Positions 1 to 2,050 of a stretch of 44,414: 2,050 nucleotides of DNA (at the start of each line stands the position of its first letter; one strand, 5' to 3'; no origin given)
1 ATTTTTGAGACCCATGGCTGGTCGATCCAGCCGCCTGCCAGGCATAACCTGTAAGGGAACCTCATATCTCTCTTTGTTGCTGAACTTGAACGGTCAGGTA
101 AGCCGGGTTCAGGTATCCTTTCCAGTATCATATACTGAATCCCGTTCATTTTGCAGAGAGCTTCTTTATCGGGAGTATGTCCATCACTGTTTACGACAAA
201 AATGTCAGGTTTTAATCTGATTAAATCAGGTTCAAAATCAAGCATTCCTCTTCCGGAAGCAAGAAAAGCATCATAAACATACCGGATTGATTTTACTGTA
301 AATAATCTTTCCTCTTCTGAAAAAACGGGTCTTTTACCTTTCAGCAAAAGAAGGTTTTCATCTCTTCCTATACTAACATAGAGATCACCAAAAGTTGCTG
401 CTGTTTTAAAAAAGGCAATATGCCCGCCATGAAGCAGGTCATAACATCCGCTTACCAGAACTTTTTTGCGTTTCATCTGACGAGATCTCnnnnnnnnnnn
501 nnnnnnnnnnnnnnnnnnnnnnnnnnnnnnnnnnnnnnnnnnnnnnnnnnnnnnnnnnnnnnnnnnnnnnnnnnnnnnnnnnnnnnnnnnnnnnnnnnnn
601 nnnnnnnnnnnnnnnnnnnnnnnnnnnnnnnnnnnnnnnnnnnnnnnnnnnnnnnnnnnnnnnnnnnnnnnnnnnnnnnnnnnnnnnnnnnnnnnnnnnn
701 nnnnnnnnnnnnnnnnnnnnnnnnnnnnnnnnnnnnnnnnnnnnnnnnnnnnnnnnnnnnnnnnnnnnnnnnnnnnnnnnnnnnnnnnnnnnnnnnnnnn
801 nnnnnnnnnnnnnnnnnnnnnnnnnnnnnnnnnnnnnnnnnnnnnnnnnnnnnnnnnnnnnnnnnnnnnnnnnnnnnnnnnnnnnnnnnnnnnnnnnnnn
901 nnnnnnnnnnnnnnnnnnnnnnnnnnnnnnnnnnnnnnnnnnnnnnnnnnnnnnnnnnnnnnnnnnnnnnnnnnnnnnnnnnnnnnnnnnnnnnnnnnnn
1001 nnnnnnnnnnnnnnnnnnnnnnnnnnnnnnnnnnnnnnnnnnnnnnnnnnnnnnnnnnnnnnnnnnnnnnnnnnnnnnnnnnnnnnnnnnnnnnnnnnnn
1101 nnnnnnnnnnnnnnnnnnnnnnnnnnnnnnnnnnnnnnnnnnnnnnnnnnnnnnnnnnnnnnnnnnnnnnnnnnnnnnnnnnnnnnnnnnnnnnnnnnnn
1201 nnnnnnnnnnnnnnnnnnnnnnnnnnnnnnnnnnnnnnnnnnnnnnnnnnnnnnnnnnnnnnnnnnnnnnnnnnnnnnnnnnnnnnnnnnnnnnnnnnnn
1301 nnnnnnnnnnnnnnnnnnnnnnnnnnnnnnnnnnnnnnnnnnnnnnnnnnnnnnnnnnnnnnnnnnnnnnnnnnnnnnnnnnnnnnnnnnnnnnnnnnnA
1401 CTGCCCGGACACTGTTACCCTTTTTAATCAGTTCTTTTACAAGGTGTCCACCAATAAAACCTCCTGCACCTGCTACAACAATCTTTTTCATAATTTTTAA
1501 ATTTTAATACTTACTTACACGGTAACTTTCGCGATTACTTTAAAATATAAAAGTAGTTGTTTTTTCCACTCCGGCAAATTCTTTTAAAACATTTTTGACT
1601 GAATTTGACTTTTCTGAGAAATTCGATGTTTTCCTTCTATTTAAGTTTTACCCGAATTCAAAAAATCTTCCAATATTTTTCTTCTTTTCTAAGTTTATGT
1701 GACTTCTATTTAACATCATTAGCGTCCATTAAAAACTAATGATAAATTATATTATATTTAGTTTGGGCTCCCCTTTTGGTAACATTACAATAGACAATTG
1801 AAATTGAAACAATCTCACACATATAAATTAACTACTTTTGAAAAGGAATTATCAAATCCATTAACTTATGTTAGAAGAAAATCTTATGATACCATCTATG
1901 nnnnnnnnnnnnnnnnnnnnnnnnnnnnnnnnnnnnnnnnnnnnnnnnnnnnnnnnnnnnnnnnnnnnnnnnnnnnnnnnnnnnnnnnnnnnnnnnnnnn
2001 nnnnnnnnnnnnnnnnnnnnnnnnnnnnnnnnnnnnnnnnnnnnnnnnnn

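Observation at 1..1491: GDP-mannose 3,5-epimerase homologue co-transcribed with a nucleotidyltransferase/GHMP-kinase fusion: a possible L-galactose or L-fucose nucleotide-sugar module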

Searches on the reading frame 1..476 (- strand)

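Call 5: search_protein_families(library=pfam, proteins=[window:1-476:-], max_evalue=0.01)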
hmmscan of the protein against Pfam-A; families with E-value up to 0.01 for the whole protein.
window:1-476:- (158 aa): 1 family
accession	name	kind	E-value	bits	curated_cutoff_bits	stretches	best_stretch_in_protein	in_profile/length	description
PF01467.32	CTP_transf_like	-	2.1e-11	44.6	21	1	8-116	2-110/133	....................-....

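Call 6: search_protein_families(library=ncbifam, proteins=[window:1-476:-], max_evalue=0.01)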
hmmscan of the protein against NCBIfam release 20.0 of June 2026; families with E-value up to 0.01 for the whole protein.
window:1-476:- (158 aa): 6 families
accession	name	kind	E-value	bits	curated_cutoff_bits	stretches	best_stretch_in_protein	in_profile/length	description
TIGR02199.1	rfaE_dom_II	equivalog_domain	1.4e-12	47.7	181.5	1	3-98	11-105/144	D-glycero-beta-D-manno-heptose 1-phosphate adenylyltransferase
TIGR00125.1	cyt_tran_rel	domain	2.1e-11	43.8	27.7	1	6-67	2-62/65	adenylyltransferase/cytidyltransferase family protein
NF008454.0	PRK11316.1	equivalog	5.1e-09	35.2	521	1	4-67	341-406/475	bifunctional D-glycero-beta-D-manno-heptose-7-phosphate kinase/D-glycero-beta-D-manno-heptose 1-phosphate adenylyltransferase HldE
TIGR01518.1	g3p_cytidyltrns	equivalog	8.1e-09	35.7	165.4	1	6-98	1-91/125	glycerol-3-phosphate cytidylyltransferase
NF001985.0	PRK00777.1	subfamily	2.4e-06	27.7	104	1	2-62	3-63/157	pantetheine-phosphate adenylyltransferase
NF041124.1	CoaD_Thcocales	equivalog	0.006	16.5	290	1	2-40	3-42/156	phosphopantetheine adenylyltransferase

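Call 8: search_solved_structures(query=window:1-476:-, max_evalue=0.01, show_alignments=2)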
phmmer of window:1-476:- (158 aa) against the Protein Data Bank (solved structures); distinct sequences matched with E-value up to 0.01: 9.
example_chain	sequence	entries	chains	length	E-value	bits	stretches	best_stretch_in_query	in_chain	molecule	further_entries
3elb_A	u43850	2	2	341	4.9e-13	52.5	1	5-70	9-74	Ethanolamine-phosphate cytidylyltransferase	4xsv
3glv_A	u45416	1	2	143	9.3e-12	48.4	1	5-138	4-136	Lipopolysaccharide core biosynthesis protein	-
2b7l_A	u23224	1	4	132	9.4e-10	41.9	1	4-99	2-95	glycerol-3-phosphate cytidylyltransferase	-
1coz_A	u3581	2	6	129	1.6e-08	37.9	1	4-99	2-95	PROTEIN (GLYCEROL-3-PHOSPHATE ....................) | glycerol-3-phosphate cytidylyltransferase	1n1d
5x3d_A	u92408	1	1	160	0.00011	25.4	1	2-100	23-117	Phosphoenolpyruvate phosphomutase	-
5x9q_A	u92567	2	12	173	0.0019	21.4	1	6-67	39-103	Putative cytidylyltransferase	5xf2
9hsg_A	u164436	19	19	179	0.0096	19.1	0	6-69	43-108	choline-phosphate cytidylyltransferase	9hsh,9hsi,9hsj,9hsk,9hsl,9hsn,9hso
9hsm_A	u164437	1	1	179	0.0096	19.1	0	6-69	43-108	choline-phosphate cytidylyltransferase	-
4zcp_A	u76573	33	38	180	0.0097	19.1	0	6-69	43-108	Cholinephosphate cytidylyltransferase | Choline-phosphate cytidylyltransferase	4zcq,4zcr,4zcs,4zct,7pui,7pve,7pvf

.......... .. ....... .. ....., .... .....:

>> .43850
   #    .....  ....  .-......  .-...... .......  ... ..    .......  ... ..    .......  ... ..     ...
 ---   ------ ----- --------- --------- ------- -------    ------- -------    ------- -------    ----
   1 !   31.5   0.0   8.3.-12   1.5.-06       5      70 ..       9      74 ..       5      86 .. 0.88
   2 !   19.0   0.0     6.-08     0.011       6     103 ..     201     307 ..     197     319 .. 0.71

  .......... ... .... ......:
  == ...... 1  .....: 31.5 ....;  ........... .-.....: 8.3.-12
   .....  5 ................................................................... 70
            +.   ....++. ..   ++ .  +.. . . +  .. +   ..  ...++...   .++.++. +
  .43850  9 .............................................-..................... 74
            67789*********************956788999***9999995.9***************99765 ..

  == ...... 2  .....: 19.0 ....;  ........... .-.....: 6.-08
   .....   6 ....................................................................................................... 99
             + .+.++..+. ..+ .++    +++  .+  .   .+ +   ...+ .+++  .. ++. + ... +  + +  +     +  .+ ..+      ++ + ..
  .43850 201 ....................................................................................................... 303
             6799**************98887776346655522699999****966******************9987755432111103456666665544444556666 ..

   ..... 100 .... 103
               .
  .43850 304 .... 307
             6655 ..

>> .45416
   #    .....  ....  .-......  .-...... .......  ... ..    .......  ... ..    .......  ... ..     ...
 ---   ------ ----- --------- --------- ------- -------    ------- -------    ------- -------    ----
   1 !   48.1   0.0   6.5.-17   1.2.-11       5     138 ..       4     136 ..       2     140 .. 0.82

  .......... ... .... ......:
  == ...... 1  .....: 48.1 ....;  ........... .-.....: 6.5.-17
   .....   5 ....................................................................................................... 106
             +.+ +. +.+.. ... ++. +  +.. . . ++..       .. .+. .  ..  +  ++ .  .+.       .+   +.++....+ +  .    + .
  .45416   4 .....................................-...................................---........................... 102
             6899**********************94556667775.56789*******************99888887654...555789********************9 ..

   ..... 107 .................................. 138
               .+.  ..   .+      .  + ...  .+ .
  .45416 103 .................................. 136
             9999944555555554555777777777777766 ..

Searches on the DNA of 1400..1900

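Call 82: search_rna_families(source=window, start=1400, end=1900, threshold=evalue, max_evalue=1)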
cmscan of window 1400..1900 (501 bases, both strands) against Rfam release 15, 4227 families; matches with E-value up to 1: 0.
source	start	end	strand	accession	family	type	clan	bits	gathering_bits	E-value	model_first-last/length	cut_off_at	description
